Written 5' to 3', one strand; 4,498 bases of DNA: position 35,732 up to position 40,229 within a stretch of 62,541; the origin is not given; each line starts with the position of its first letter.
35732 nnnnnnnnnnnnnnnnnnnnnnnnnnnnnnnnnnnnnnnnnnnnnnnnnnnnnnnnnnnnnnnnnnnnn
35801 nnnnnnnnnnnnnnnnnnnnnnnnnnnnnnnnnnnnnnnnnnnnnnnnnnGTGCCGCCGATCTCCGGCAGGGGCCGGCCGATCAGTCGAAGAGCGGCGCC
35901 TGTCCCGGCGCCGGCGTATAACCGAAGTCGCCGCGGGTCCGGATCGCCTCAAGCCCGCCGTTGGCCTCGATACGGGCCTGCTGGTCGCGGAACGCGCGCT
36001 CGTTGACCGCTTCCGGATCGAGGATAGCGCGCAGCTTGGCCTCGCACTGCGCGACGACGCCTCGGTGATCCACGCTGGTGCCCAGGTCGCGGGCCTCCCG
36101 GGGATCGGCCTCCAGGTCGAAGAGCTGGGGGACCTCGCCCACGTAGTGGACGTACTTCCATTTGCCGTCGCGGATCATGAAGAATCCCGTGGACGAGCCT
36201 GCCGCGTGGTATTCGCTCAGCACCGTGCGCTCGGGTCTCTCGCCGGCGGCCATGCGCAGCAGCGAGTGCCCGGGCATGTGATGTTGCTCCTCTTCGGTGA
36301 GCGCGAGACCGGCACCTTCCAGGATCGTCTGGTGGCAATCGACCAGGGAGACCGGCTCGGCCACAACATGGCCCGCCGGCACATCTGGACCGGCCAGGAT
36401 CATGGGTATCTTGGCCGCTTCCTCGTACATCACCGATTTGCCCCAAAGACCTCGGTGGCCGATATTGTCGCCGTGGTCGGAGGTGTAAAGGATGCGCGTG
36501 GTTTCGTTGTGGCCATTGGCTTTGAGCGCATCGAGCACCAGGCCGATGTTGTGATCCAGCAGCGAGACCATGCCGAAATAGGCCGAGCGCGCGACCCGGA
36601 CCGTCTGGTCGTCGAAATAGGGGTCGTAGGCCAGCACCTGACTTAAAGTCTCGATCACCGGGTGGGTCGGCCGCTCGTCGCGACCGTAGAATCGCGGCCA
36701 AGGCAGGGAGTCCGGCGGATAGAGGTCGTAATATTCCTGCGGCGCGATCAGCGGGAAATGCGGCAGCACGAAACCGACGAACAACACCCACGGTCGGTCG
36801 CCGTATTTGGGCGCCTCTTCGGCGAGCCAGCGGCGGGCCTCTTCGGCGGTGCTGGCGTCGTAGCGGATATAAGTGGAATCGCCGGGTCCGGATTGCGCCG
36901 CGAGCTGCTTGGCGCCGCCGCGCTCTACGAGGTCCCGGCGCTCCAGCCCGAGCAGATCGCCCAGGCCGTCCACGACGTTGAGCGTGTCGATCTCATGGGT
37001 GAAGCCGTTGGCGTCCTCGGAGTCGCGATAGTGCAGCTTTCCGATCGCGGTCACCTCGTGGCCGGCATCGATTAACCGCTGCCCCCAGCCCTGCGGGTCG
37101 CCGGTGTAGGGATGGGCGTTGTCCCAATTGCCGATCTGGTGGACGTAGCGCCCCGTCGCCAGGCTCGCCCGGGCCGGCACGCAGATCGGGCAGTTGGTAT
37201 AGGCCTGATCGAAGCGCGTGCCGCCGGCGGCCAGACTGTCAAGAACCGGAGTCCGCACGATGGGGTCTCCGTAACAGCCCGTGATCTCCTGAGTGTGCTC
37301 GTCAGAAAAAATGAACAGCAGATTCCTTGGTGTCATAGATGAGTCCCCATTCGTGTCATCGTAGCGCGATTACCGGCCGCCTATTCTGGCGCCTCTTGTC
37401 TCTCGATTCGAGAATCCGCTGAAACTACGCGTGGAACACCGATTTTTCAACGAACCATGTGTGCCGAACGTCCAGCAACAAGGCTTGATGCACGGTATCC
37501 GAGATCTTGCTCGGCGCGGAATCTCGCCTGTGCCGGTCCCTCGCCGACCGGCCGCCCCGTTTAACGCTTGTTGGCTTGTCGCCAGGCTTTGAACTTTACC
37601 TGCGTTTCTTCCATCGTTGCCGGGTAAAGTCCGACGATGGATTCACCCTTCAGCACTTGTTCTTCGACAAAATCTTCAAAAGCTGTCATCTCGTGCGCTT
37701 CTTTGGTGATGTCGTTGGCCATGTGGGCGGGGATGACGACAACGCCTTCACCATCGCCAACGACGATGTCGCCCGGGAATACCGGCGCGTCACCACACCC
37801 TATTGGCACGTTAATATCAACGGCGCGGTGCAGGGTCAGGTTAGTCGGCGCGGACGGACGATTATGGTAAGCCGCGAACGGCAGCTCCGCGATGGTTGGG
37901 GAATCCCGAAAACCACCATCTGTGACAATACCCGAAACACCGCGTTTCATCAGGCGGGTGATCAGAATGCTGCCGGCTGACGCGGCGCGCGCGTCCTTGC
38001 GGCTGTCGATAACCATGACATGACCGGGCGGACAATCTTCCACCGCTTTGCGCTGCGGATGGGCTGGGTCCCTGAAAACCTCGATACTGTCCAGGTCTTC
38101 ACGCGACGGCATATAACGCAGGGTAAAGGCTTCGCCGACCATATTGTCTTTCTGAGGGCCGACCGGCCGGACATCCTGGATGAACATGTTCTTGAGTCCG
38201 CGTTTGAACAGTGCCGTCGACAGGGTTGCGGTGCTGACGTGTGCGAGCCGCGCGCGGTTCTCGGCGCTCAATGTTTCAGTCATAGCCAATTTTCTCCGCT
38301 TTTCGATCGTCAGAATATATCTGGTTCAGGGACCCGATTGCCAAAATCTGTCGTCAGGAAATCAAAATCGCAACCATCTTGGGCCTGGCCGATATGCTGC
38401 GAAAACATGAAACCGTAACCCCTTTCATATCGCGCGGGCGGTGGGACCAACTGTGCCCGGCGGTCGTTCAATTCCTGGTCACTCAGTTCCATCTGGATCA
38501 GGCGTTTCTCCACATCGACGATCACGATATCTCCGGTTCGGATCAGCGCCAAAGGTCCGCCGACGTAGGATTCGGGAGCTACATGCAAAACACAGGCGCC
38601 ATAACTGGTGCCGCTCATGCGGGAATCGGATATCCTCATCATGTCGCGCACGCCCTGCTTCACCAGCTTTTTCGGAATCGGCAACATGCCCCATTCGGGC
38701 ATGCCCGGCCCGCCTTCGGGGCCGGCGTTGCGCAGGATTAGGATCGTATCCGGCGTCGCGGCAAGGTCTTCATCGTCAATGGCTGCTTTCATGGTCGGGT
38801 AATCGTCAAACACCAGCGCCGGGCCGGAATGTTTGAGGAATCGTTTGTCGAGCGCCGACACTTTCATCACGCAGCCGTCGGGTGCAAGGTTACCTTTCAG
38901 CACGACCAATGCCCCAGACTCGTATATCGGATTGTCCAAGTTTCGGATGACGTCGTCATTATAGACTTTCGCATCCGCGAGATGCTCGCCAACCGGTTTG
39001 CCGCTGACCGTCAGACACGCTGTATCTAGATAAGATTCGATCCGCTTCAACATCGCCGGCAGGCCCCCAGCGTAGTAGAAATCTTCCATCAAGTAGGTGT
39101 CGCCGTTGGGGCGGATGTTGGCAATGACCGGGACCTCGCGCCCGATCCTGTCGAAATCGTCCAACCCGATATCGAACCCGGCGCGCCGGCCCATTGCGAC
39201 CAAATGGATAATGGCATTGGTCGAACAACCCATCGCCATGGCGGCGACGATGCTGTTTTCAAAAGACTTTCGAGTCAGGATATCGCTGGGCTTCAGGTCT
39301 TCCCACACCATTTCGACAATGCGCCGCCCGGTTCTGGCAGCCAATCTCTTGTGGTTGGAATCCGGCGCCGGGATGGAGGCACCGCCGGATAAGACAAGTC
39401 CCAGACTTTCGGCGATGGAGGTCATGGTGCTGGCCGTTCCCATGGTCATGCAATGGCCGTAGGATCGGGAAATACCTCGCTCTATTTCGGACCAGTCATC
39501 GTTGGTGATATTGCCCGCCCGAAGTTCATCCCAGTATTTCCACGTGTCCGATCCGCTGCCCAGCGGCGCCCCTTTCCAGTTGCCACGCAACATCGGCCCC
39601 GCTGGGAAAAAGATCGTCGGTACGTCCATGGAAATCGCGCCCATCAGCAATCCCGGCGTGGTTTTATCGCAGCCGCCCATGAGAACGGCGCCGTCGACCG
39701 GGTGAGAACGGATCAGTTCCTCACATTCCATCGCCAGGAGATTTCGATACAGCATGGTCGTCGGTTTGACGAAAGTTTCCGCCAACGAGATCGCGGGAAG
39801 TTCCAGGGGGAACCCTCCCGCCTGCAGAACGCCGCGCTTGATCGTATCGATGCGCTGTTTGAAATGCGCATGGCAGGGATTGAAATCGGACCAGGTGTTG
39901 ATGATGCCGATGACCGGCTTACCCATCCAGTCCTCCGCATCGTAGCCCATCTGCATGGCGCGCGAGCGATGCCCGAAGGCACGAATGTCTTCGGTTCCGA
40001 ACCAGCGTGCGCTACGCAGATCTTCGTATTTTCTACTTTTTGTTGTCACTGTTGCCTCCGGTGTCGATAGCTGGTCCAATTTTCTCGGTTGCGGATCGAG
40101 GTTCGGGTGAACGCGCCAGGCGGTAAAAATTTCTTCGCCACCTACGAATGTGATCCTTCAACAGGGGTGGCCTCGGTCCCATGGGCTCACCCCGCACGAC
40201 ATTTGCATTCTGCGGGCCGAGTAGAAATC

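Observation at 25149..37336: Local expansion of five paralogous cytoplasmic Cys-type sulfatases wrapped around one CUT1 sugar ABC importer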

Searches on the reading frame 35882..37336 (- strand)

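Call 4: search_protein_families(library=pfam, proteins=[window:35882-37336:-])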
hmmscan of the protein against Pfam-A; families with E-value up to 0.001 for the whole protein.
window:35882-37336:- (484 aa): 3 families
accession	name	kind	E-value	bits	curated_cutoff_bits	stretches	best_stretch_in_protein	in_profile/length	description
PF00884.28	Sulfatase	-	8.3e-38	130.8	25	1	4-343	1-300/301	Sulfatase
PF16347.10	SGSH_C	-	2.6e-14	54.1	29.3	1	293-437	1-150/154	N-sulphoglucosamine sulphohydrolase, C-terminal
PF01663.27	Phosphodiest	-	2.2e-05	24.7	23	0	254-289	185-220/342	Type I phosphodiesterase / nucleotide pyrophosphatase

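Call 5: search_protein_families(library=ncbifam, proteins=[window:35882-37336:-])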
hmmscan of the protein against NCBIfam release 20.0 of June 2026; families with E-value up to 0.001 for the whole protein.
window:35882-37336:- (484 aa): 4 families
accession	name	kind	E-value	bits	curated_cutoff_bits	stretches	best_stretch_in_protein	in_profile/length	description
TIGR03417.1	chol_sulfatase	equivalog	1.3e-82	278.3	433.45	1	4-455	3-455/500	choline-sulfatase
NF010322.0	PRK13759.1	equivalog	1.3e-63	215.2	481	2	165-436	187-454/486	arylsulfatase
NF045661.1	HdlasePehA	equivalog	6.2e-45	153.8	900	2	179-434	198-480/506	phosphoric/sulfuric ester hydrolase PehA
NF052527.1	Mn_arylsulf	exception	1.6e-36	126.2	850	2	181-440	198-453/479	manganese-dependent arylsulfatase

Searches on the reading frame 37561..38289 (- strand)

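Call 7: search_protein_families(library=pfam, proteins=[window:37561-38289:-])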
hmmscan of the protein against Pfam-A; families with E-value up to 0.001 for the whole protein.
window:37561-38289:- (242 aa): 1 family
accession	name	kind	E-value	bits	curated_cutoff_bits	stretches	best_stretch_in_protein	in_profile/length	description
PF03737.21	RraA-like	-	1.2e-30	107.2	24.5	1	20-185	1-152/152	Aldolase/RraA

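Call 22: search_protein_families(library=ncbifam, proteins=[window:37561-38289:-], max_evalue=1e-10)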
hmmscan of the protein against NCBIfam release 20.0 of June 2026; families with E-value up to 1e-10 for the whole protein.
window:37561-38289:- (242 aa): 6 families
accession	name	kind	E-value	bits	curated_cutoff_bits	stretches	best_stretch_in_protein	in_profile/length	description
NF006093.0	PRK08245.1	subfamily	1.5e-103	345.4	208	1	5-241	4-239/240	hypothetical protein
NF009399.0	PRK12764.1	equivalog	9.6e-60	203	444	1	4-241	265-498/501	fumarylacetoacetate hydrolase family protein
NF006731.0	PRK09262.1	equivalog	4e-26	92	179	1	12-222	21-214/229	4-carboxy-4-hydroxy-2-oxoadipate aldolase/oxaloacetate decarboxylase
NF004850.0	PRK06201.1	subfamily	3.7e-25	88.7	231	1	6-216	14-207/222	hypothetical protein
NF005442.0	PRK07028.1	equivalog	3.9e-24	85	593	1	5-218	223-417/430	bifunctional hexulose-6-phosphate synthase/ribonuclease regulator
TIGR02798.1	ligK_PcmE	equivalog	5.6e-19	68.6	304.5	1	13-222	16-208/222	4-carboxy-4-hydroxy-2-oxoadipate aldolase/oxaloacetate decarboxylase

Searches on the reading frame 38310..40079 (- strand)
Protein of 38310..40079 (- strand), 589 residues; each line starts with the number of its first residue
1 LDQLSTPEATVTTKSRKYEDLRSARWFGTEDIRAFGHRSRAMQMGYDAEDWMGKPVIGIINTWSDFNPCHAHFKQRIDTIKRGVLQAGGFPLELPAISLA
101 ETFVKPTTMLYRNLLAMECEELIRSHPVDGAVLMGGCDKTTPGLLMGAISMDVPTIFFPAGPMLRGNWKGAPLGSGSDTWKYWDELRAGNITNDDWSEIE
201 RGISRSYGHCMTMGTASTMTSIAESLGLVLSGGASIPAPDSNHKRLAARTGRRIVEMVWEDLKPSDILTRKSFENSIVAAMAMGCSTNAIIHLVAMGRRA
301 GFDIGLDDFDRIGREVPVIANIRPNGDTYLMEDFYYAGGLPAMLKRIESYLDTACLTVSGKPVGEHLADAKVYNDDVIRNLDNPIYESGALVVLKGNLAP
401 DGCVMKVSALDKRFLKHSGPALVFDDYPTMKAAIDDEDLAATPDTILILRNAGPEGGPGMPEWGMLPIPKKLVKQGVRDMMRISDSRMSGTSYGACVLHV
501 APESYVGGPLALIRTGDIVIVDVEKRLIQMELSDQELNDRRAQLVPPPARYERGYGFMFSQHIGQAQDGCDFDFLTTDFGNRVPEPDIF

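Call 7: search_protein_families(library=pfam, proteins=[window:38310-40079:-])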
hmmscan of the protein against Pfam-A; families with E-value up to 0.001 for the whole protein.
window:38310-40079:- (589 aa): 2 families
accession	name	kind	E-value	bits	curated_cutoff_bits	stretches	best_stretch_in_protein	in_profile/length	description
PF00920.27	ILVD_EDD_N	-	3.6e-107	358.7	27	1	54-365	1-315/316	Dihydroxy-acid/6-phosphogluconate dehydratase N-terminal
PF24877.1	ILV_EDD_C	-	3.1e-62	209.9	27.7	1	376-570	1-191/191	Dihydroxy-acid/6-phosphogluconate dehydratase C-terminal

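Call 22: search_protein_families(library=ncbifam, proteins=[window:38310-40079:-], max_evalue=1e-10)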
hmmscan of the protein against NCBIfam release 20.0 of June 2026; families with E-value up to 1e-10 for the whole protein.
window:38310-40079:- (589 aa): 8 families
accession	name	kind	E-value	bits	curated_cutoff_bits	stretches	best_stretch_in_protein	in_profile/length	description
NF009559.0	PRK13016.1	equivalog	0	1050.6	882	1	14-589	3-578/578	L-arabinonate dehydratase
NF004784.0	PRK06131.1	subfamily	1.8e-266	885.1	539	1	14-586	3-574/576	dihydroxy-acid dehydratase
NF009560.0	PRK13017.1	subfamily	1.9e-226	752.9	684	1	14-577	3-580/595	dihydroxy-acid dehydratase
NF002068.0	PRK00911.1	subfamily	3.7e-147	491.2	644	1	30-570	12-553/559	dihydroxy-acid dehydratase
TIGR00110.1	ilvD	equivalog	1.3e-134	449.8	618.15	1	38-570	3-539/543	dihydroxy-acid dehydratase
NF009103.0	PRK12448.1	equivalog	4.7e-91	305.8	710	2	35-373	16-367/616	dihydroxy-acid dehydratase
TIGR01196.1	edd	equivalog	3.7e-61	207.2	708.25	1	54-546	64-570/601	phosphogluconate dehydratase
TIGR03432.1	yjhG_yagF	hypoth_equivalog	5e-53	180.1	808.15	1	109-527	127-569/640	YjhG/YagF family D-xylonate dehydratase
